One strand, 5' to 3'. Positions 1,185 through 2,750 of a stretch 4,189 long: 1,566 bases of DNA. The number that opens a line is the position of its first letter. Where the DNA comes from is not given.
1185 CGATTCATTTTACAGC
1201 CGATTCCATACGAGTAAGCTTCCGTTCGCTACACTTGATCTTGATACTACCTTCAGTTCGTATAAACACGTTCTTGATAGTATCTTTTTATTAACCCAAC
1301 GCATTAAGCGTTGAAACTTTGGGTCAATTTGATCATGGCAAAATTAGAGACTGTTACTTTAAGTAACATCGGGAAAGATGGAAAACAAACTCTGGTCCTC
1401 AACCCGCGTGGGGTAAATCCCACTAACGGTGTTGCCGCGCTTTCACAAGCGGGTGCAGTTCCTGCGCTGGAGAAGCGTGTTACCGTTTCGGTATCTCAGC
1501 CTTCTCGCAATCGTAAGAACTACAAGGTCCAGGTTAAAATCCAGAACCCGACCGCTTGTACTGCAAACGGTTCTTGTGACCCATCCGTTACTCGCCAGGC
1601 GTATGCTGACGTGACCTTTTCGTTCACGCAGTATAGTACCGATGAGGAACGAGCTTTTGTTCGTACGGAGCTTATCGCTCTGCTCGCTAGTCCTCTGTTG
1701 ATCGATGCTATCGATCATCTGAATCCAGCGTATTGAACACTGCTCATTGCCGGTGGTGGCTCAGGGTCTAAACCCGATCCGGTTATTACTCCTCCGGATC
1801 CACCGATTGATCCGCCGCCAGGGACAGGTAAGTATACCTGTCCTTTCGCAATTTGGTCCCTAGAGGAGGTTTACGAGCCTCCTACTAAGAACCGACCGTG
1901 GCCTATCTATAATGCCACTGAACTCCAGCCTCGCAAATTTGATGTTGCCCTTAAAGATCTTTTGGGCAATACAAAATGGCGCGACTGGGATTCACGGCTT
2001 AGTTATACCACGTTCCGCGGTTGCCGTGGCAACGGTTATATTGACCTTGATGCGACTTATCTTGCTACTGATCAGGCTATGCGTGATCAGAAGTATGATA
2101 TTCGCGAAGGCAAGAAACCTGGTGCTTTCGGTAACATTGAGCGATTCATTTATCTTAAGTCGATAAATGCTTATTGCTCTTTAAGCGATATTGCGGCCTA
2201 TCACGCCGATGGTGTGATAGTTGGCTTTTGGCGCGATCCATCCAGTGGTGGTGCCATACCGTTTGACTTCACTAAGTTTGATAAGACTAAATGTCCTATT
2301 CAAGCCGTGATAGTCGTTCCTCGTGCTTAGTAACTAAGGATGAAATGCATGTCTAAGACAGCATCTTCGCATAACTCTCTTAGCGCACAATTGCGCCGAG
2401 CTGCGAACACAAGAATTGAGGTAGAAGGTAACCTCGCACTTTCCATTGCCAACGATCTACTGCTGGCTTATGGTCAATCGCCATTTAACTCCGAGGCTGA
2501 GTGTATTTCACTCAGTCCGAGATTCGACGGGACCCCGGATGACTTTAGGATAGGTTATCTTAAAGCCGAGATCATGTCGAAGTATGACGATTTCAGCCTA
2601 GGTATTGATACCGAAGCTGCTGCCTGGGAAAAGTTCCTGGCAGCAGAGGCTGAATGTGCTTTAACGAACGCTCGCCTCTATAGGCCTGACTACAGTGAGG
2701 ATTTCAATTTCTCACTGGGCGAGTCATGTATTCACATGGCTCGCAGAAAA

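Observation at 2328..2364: Densely overlapping replicase initiation region: tandem stops, SD, decoy AUG and coat-protein operator hairpin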

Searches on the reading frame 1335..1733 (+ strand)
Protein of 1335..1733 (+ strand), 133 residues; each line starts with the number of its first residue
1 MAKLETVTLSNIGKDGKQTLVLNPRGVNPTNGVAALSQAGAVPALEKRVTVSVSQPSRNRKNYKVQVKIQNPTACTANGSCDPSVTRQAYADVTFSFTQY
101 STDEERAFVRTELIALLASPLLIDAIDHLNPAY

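Call 24: search_solved_structures(query=window:1335-1733:+, max_evalue=0.00001)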
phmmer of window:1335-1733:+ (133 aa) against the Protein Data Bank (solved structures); distinct sequences matched with E-value up to 0.00001: 10.
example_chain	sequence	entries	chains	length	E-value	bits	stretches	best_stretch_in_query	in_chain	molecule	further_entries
8feh_D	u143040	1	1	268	1.3e-161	531.8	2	2-133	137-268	Minor capsid protein A1 fusion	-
5kip_A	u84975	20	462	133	2.8e-81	272.8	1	1-133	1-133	Coat protein | Capsid protein | Minor capsid protein A1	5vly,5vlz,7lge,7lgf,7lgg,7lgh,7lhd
1qbe_A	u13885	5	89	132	1.4e-80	270.5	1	2-133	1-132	BACTERIOPHAGE Q BETA CAPSID | Minor capsid protein A1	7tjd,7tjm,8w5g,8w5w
8w5v_C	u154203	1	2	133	1.9e-80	270.1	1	1-133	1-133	Minor capsid protein A1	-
8w5u_C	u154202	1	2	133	4.7e-80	268.8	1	1-133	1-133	Minor capsid protein A1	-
7tje_A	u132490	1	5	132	6.9e-80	268.3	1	2-133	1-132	Minor capsid protein A1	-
8w5d_c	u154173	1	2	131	1.2e-79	267.5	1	2-132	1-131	Minor capsid protein A1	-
7tjg_A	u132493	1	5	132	4.5e-78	262.4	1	2-133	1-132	Minor capsid protein A1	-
4l8h_A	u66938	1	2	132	4.3e-75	252.8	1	2-133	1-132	Coat protein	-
2vf9_A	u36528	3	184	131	3.5e-06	30.5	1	24-128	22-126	COAT PROTEIN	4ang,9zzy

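Call 59: search_solved_structures(query=window:1335-1733:+, max_evalue=1e-60, show_alignments=3)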
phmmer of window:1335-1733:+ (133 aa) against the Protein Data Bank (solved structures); distinct sequences matched with E-value up to 1e-60: 9.
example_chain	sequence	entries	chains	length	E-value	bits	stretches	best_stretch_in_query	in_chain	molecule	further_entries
8feh_D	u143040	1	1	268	1.3e-161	531.8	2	2-133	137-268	Minor capsid protein A1 fusion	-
5kip_A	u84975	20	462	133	2.8e-81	272.8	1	1-133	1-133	Coat protein | Capsid protein | Minor capsid protein A1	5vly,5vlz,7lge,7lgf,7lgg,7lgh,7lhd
1qbe_A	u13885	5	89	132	1.4e-80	270.5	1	2-133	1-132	BACTERIOPHAGE Q BETA CAPSID | Minor capsid protein A1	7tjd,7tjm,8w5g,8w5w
8w5v_C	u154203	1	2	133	1.9e-80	270.1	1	1-133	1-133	Minor capsid protein A1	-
8w5u_C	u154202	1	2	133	4.7e-80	268.8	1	1-133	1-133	Minor capsid protein A1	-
7tje_A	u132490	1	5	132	6.9e-80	268.3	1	2-133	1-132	Minor capsid protein A1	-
8w5d_c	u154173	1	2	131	1.2e-79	267.5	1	2-132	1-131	Minor capsid protein A1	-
7tjg_A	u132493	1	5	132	4.5e-78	262.4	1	2-133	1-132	Minor capsid protein A1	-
4l8h_A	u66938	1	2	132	4.3e-75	252.8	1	2-133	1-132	Coat protein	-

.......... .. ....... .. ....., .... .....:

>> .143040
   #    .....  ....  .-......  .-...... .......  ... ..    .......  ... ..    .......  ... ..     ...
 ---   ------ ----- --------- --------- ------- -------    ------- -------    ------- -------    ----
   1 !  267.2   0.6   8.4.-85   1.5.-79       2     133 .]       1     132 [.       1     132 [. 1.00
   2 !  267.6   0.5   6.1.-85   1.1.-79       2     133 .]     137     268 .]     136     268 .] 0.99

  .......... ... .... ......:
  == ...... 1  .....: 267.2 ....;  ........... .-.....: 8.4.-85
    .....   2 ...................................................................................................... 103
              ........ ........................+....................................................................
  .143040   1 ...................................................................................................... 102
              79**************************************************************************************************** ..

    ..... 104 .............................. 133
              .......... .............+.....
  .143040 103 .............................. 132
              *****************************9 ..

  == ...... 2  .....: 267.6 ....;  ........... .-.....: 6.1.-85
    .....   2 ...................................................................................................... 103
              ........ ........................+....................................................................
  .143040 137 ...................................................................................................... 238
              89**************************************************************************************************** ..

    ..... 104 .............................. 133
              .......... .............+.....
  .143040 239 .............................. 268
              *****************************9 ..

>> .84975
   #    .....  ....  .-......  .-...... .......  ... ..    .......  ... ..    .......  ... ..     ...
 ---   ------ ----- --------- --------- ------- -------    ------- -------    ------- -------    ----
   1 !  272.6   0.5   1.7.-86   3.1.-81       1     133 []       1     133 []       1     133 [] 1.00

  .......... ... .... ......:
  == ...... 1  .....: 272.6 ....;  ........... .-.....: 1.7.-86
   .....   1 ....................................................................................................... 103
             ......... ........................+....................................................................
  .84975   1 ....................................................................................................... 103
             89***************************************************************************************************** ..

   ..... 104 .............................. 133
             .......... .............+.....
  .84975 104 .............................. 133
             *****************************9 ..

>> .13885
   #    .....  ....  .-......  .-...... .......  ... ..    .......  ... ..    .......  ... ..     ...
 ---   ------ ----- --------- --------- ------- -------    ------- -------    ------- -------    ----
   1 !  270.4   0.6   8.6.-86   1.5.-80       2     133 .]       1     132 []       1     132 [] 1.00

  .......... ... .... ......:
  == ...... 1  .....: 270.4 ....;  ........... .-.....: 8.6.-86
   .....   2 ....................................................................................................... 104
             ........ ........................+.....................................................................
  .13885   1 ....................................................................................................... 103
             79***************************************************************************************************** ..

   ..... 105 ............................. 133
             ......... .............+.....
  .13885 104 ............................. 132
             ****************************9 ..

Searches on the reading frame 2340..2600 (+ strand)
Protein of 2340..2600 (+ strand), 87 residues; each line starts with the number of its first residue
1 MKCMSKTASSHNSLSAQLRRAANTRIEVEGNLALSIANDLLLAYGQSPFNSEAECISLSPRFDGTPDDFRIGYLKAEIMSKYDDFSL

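Call 43: search_solved_structures(query=window:2340-2600:+, max_evalue=0.00001, show_alignments=2)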
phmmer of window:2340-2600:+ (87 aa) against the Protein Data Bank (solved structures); distinct sequences matched with E-value up to 0.00001: 4.
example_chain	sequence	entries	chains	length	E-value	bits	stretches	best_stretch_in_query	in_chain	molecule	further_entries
4r71_B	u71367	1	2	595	2.3e-47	161.4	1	4-87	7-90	RNA-directed RNA polymerase beta chain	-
3mmp_G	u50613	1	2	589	4.9e-47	160.3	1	4-87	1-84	RNA-directed RNA polymerase beta chain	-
3agp_A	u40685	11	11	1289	7e-47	159.8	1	4-87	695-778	Elongation factor Ts, Elongation factor Tu, LINKER, Q beta replicase | Elongation factor Ts, Elongation factor Tu 1, LINKER, Q beta replicase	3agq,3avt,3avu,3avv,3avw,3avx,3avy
4q7j_C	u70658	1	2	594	2.4e-46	158.1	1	5-87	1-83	Q beta replicase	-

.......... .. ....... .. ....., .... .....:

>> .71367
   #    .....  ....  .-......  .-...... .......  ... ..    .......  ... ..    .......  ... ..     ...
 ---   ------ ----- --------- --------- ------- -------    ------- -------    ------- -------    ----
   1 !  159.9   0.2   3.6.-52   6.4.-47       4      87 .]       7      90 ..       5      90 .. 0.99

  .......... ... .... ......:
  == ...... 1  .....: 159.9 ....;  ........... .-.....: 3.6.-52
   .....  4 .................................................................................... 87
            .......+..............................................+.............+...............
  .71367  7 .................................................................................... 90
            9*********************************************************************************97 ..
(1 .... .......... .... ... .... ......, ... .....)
